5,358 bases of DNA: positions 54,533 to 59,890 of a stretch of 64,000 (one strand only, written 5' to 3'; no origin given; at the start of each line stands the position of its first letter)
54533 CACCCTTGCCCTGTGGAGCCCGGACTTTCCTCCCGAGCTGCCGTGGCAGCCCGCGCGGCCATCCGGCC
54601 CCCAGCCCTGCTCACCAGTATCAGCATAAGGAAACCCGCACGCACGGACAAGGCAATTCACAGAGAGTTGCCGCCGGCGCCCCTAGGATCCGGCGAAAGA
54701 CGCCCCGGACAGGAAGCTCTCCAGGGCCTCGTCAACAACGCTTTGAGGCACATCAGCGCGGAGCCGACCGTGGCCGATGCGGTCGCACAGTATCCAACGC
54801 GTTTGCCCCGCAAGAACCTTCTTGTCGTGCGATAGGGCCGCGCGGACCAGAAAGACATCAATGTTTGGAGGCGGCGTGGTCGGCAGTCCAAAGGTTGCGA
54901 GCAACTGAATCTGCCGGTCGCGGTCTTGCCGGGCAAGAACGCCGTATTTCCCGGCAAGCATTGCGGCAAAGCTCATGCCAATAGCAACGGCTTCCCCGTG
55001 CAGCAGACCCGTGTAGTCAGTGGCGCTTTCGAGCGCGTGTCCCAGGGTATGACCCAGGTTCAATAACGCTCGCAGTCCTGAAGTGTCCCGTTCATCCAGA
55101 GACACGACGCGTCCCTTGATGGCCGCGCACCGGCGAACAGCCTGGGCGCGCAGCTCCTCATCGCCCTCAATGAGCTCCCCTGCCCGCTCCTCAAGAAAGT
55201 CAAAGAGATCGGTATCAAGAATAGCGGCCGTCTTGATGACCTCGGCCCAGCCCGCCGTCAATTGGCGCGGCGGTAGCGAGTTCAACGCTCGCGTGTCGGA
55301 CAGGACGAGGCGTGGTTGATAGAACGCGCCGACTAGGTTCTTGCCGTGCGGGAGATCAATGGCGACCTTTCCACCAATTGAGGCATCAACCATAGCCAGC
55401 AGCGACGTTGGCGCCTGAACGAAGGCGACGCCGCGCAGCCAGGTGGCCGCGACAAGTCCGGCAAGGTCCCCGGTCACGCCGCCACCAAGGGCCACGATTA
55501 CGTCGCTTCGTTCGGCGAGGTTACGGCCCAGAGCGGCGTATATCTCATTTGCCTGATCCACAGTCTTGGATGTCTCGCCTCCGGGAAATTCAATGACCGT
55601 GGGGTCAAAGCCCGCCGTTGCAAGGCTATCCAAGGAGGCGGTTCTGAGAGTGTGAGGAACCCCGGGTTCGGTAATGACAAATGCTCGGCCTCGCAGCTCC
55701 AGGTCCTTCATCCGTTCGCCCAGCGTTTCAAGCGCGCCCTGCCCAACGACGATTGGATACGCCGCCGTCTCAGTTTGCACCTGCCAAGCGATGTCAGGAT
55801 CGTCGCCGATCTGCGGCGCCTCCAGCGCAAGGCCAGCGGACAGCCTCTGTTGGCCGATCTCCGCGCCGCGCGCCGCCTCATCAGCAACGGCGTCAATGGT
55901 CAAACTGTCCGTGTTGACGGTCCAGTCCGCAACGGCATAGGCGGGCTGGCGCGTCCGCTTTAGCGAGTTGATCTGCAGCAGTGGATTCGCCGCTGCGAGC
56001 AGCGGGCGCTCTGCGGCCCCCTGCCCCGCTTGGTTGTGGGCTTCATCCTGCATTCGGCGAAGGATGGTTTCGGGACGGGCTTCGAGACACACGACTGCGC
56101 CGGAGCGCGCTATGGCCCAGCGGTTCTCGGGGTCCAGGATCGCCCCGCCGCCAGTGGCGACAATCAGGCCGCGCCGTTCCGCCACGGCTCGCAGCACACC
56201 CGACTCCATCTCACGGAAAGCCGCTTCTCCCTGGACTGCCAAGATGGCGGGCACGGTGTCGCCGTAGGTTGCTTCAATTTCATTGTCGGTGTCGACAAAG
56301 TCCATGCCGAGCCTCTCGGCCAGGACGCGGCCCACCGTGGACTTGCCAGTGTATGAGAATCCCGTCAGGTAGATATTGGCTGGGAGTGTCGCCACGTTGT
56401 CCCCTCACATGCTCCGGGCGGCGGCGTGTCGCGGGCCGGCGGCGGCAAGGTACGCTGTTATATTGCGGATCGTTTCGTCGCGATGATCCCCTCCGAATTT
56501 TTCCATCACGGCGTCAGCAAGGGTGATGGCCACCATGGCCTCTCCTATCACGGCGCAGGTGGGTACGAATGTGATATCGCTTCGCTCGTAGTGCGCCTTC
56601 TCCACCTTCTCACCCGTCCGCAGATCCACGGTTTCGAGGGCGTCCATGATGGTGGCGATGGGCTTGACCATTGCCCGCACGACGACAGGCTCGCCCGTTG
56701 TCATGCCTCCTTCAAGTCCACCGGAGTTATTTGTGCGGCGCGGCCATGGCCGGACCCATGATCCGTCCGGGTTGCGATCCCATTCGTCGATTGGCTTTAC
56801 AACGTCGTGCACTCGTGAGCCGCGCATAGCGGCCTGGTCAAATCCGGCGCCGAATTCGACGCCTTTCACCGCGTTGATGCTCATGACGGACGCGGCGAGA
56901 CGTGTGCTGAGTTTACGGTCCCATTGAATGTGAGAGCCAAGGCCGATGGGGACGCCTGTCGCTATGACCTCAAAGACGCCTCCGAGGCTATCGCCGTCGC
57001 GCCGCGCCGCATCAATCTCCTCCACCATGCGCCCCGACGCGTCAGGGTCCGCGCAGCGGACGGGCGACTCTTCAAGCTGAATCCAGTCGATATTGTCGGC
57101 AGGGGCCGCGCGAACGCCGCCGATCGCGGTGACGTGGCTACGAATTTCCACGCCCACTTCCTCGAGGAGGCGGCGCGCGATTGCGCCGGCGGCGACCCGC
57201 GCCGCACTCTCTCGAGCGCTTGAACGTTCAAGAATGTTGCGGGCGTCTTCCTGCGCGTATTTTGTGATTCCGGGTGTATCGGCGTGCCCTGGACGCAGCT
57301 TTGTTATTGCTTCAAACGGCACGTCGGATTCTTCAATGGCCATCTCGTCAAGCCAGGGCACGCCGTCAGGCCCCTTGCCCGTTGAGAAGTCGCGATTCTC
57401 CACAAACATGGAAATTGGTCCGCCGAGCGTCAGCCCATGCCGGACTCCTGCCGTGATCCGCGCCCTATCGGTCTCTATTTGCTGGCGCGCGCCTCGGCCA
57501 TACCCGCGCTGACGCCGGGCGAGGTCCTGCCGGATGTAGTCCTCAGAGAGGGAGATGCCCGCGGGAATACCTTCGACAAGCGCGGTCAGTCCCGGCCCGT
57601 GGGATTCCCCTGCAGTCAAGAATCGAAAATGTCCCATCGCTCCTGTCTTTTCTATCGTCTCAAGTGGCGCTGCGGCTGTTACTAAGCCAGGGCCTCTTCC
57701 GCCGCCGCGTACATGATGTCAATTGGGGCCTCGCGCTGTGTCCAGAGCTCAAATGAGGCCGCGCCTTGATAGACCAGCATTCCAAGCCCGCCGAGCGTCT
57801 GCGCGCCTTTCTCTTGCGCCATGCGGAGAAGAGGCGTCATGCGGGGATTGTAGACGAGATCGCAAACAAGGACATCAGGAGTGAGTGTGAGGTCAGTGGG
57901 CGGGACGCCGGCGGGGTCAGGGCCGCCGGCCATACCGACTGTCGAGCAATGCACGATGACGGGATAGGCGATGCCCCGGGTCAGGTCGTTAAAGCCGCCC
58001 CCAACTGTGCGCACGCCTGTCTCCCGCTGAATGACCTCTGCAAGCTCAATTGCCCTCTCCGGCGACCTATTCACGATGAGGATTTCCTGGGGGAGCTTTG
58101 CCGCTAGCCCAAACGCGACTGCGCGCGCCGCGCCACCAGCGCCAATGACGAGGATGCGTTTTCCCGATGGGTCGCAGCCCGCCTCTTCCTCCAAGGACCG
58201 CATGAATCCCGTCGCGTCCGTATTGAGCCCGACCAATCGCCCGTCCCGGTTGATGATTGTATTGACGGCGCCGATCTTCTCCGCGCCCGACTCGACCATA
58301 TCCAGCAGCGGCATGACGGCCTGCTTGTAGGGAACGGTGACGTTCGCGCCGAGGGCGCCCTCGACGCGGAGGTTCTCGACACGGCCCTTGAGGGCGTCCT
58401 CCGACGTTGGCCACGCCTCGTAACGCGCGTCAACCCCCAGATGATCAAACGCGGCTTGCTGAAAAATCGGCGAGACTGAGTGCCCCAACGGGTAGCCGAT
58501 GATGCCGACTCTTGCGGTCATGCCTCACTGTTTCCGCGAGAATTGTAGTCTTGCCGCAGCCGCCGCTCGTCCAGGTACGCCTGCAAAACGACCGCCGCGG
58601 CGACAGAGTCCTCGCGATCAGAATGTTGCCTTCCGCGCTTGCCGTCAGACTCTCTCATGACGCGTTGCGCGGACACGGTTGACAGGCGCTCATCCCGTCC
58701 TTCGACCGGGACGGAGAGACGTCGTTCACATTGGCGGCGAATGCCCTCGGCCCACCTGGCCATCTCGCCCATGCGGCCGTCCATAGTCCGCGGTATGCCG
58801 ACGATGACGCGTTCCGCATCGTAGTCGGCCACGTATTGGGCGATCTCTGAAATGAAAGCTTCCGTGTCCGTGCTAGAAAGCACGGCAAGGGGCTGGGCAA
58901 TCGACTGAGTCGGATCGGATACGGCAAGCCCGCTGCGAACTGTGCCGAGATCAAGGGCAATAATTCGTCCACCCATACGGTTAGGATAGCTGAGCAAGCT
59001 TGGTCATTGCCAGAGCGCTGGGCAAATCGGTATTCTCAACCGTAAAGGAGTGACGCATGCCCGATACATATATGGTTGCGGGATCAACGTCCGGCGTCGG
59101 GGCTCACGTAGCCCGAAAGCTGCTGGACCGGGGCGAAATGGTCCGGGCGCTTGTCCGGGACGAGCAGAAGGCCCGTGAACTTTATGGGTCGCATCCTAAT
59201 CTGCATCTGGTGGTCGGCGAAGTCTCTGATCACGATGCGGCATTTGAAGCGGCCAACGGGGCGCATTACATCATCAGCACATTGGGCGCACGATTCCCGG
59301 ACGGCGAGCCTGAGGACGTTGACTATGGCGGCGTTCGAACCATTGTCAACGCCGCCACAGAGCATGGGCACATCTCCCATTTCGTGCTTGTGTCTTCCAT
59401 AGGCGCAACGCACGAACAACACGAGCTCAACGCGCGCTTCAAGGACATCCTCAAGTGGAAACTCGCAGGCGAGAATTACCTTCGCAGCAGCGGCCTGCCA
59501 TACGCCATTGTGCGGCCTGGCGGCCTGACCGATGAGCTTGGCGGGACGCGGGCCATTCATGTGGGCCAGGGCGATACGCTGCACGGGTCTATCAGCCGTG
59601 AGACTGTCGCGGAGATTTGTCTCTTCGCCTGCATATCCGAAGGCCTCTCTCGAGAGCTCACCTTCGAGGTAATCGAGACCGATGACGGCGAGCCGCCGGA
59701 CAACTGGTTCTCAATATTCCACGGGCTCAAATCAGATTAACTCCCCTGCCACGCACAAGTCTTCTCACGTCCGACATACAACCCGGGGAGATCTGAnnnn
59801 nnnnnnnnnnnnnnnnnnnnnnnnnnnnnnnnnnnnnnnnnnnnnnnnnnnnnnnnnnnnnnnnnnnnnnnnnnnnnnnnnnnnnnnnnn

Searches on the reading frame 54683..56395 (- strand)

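Call 38: search_protein_families(library=pfam, proteins=[window:54683-56395:-], max_evalue=0.00001)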
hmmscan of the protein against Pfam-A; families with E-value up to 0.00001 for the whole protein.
window:54683-56395:- (570 aa): 6 families
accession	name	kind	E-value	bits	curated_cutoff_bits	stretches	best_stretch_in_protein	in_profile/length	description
PF01761.26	DHQ_synthase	-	2.8e-46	156.3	24.2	1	268-380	2-114/115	3-dehydroquinate synthase N-terminal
PF24621.2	DHQS_C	-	9.4e-42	142.8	27.6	1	382-527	1-144/144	3-dehydroquinate synthase C-terminal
PF01202.28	SKI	-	1.1e-38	133.4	22.1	1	16-174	3-154/159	Shikimate kinase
PF00465.25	Fe-ADH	-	2e-12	47.5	31.3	1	215-319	4-103/168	Iron-containing alcohol dehydrogenase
PF13685.12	Fe-ADH_2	-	1.1e-10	42.1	28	1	216-332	1-108/149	Iron-containing alcohol dehydrogenase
PF13238.12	AAA_18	-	9.2e-07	29.8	29.4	1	8-122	1-115/128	AAA domain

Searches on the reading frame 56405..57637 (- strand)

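Call 38: search_protein_families(library=pfam, proteins=[window:56405-57637:-], max_evalue=0.00001)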
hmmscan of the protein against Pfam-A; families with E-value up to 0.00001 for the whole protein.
window:56405-57637:- (410 aa): 1 family
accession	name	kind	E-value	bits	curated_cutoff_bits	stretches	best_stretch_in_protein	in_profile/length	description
PF01264.26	Chorismate_synt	-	9e-114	380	27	1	4-378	1-327/327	Chorismate synthase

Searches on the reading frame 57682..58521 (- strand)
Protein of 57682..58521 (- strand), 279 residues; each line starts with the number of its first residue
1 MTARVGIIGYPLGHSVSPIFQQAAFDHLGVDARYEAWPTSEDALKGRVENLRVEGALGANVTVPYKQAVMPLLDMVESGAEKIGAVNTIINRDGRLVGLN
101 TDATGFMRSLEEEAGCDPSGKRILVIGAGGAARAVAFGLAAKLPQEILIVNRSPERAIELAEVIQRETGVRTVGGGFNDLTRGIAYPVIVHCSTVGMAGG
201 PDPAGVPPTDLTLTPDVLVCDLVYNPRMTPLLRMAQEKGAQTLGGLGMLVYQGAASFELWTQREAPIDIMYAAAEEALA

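Call 38: search_protein_families(library=pfam, proteins=[window:57682-58521:-], max_evalue=0.00001)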
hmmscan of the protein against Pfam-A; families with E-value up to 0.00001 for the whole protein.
window:57682-58521:- (279 aa): 3 families
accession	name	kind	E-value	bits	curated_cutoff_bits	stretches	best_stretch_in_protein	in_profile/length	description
PF08501.16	Shikimate_dh_N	-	2.2e-26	92.3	27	1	7-89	1-83/83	Shikimate dehydrogenase substrate binding domain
PF18317.6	SDH_C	-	3.2e-15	56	25.8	1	245-274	1-30/31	Shikimate 5'-dehydrogenase C-terminal domain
PF01488.26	Shikimate_DH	-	7.2e-09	36.3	24.3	1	118-167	10-59/138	Shikimate / quinate 5-dehydrogenase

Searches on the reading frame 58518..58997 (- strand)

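Call 38: search_protein_families(library=pfam, proteins=[window:58518-58997:-], max_evalue=0.00001)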
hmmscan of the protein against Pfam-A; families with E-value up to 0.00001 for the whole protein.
window:58518-58997:- (159 aa): 1 family
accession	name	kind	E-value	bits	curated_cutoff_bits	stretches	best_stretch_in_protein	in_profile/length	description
PF03652.20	RuvX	-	2.4e-35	122.2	29.2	1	11-143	2-133/134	Holliday junction resolvase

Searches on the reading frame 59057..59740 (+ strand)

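Call 38: search_protein_families(library=pfam, proteins=[window:59057-59740:+], max_evalue=0.00001)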
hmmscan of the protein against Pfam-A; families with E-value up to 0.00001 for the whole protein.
window:59057-59740:+ (227 aa): 2 families
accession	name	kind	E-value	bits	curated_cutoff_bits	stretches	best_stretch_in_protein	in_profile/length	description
PF13460.12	NAD_binding_10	-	6.2e-39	134.2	27.2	1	9-189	1-178/184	NAD(P)H-binding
PF05368.20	NmrA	-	4.8e-18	66.2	27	1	4-161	4-157/298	NmrA-like family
